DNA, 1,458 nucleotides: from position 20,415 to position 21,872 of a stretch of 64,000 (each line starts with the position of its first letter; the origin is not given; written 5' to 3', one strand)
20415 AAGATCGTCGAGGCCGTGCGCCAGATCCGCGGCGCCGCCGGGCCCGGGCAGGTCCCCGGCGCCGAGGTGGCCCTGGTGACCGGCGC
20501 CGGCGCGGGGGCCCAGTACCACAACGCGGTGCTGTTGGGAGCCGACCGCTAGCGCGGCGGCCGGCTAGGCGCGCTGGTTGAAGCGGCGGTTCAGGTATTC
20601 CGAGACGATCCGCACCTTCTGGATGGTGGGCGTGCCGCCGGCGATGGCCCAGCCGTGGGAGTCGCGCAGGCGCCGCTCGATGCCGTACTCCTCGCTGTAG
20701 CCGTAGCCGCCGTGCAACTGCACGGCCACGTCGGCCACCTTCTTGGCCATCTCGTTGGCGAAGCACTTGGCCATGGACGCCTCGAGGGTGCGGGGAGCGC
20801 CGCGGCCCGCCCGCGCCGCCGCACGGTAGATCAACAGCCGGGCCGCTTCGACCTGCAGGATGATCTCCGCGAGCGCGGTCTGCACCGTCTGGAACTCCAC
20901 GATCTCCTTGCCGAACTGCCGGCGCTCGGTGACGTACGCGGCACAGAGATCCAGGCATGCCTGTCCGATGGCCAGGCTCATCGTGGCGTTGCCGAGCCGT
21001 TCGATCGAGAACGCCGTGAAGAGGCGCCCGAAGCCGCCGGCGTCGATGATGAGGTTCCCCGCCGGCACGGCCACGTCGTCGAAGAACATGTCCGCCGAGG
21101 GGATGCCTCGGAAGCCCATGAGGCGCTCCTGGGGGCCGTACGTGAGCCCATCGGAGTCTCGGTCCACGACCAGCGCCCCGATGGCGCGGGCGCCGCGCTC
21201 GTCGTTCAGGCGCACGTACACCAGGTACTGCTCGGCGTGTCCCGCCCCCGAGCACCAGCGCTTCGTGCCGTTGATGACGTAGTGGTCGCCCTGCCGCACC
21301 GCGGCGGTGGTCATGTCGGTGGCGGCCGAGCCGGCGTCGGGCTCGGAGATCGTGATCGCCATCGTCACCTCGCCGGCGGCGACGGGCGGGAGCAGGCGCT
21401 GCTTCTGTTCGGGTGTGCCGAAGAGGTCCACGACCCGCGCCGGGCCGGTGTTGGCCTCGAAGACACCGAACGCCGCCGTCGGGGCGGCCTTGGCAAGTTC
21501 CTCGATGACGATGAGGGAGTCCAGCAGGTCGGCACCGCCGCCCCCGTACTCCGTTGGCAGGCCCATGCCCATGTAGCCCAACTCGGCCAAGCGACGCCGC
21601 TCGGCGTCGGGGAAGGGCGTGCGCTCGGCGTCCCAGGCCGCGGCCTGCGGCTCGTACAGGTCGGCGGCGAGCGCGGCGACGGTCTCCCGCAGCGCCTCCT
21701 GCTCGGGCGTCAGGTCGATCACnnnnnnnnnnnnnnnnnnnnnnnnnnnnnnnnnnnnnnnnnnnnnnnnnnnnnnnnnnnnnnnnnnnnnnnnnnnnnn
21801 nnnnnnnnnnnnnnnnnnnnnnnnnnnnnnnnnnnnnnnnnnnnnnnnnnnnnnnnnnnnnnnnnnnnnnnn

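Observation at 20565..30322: Ten-gene coupled operon joining a split B12 acyl-CoA mutase and MeaB to two P450s, two SDRs, a SnoaL-fold protein, a heme-oxygenase-like di-iron protein and an ACAD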

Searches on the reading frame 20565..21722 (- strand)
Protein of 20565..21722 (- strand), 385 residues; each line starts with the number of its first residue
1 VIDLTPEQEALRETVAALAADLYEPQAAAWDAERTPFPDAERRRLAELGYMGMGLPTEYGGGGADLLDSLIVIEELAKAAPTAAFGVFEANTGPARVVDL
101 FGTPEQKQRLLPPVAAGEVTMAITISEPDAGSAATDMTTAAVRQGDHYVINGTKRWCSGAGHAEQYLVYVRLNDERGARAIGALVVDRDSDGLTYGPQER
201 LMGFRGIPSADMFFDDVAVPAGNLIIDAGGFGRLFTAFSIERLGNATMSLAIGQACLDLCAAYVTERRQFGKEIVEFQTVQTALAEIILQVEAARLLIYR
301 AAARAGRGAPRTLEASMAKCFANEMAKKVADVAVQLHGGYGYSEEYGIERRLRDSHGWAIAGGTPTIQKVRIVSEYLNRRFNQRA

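Call 4: search_protein_families(library=pfam, proteins=[window:20565-21722:-])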
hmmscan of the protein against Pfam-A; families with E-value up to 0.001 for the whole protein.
window:20565-21722:- (385 aa): 4 families
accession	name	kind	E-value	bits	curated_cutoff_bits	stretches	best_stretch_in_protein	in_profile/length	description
PF00441.29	Acyl-CoA_dh_1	-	1.3e-39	136.2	22.4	1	229-372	2-145/150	Acyl-CoA dehydrogenase, C-terminal domain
PF02771.21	Acyl-CoA_dh_N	-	1.7e-29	102.9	22.9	1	5-118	1-113/113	Acyl-CoA dehydrogenase, N-terminal domain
PF02770.24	Acyl-CoA_dh_M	-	3.6e-22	78.8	33.3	1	122-217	1-97/97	Acyl-CoA dehydrogenase, middle domain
PF08028.16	Acyl-CoA_dh_2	-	1e-17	65.1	22.7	1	246-356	4-124/134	Acyl-CoA dehydrogenase, C-terminal domain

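Call 14: search_protein_families(library=ncbifam, proteins=[window:20565-21722:-], max_evalue=0.00001)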
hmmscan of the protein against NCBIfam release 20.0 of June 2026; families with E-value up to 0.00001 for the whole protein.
window:20565-21722:- (385 aa): 21 families
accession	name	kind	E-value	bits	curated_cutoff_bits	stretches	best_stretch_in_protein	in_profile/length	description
NF042439.1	SulpropCoADesulf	equivalog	4.7e-98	328.4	600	1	14-384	3-378/379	3-sulfinopropanoyl-CoA desulfinase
NF042972.1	AcrlCoAredClosAcrC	equivalog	3.3e-88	295.9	640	1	3-376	4-376/378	acryloyl-CoA reductase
NF045552.1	GlutCoADH_Des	equivalog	1.1e-73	248.7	470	1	3-380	4-383/387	glutaryl-CoA dehydrogenase Acd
NF058590.1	AcCoDHFadEBacil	equivalog_domain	4.3e-64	217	600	1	3-379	20-413/586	acyl-CoA dehydrogenase FadE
NF043006.1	CyhCrbnylCoADH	equivalog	7.1e-60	203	650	1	7-377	7-376/380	cyclohexane-1-carbonyl-CoA dehydrogenase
NF045652.1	ProlPCPDhRedW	equivalog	1.1e-58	198.9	650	1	6-372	2-369/376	L-prolyl-[peptidyl-carrier protein] dehydrogenase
NF008997.0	PRK12341.1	equivalog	2.2e-57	194.9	537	1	3-367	4-367/382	acyl-CoA dehydrogenase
TIGR03207.1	cyc_hxne_CoA_dh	equivalog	1.5e-55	188.5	575.35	1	4-373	1-368/372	cyclohexanecarboxyl-CoA dehydrogenase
NF053553.1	prodigi_MBC_PigA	equivalog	1.7e-55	188.7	500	1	3-371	4-374/381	prodigiosin MBC biosynthesis dehydrogenase PigA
NF002885.1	PRK03354.1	equivalog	6.2e-38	130.8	540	1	4-369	5-366/378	crotonobetainyl-CoA dehydrogenase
NF052270.1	Staph_DH_FadE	equivalog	3.1e-34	118.4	600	1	101-356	120-373/400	acyl-CoA dehydrogenase FadE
NF049984.1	Rv1679_FadE16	equivalog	2e-31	109.6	600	1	27-357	16-346/371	Rv1679 family acyl-CoA dehydrogenase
TIGR03204.1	pimC_large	equivalog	2.2e-26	92.6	623.85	1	45-340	49-342/395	pimeloyl-CoA dehydrogenase large subunit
TIGR03203.1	pimD_small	equivalog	4.2e-25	88.6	652.7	1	2-349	2-349/378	pimeloyl-CoA dehydrogenase small subunit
TIGR04022.1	sulfur_SfnB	equivalog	3.7e-24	85.3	430.9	1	7-354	7-358/391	SfnB family sulfur acquisition oxidoreductase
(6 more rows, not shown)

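Call 48: search_solved_structures(query=window:20565-21722:-, max_evalue=1e-40)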
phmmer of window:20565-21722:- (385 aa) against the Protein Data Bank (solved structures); distinct sequences matched with E-value up to 1e-40: 51.
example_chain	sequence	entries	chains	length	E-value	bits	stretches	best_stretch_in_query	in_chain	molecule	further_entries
3pfd_A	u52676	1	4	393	5e-72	246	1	4-371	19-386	Acyl-CoA dehydrogenase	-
5af7_A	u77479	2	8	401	1.1e-71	244.9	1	1-383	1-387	ACYL-COA DEHYDROGENASE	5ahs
5ol2_C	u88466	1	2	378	1.1e-70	241.5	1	8-373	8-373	Acyl-CoA dehydrogenase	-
8i4p_A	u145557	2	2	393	8.8e-70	238.6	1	5-378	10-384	Acyl-CoA dehydrogenase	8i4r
7w0j_A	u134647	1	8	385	2.3e-69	237.2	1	5-377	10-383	Acyl-CoA dehydrogenase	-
6fah_C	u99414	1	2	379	4.2e-68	233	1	33-372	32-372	Caffeyl-CoA reductase-Etf complex subunit CarC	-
4n5f_A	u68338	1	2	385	6.7e-67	229.1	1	5-373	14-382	Putative acyl-CoA dehydrogenase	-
1ukw_A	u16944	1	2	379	3e-64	220.4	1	3-373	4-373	acyl-CoA dehydrogenase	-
5lnx_A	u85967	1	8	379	1.5e-63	218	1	4-377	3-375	Acyl-CoA dehydrogenase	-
4l1f_A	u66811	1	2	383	1.3e-62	215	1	3-373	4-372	Acyl-CoA dehydrogenase domain protein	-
2dvl_A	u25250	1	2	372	1.8e-62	214.5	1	3-375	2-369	Acyl-CoA dehydrogenase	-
4m9a_A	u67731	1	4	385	4.8e-62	213.1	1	5-373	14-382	Acyl-CoA dehydrogenase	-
2jif_A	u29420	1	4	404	2.1e-61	211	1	5-371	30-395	SHORT/BRANCHED CHAIN SPECIFIC ACYL-COA DEHYDROGENASE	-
3mpi_A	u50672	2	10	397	9.9e-61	208.8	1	4-380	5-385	Glutaryl-CoA dehydrogenase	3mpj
9w60_A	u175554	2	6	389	2e-60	207.7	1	4-372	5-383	Butyryl CoA dehydrogenase apo protein | Butyryl CoA Dehydrogenase with FAD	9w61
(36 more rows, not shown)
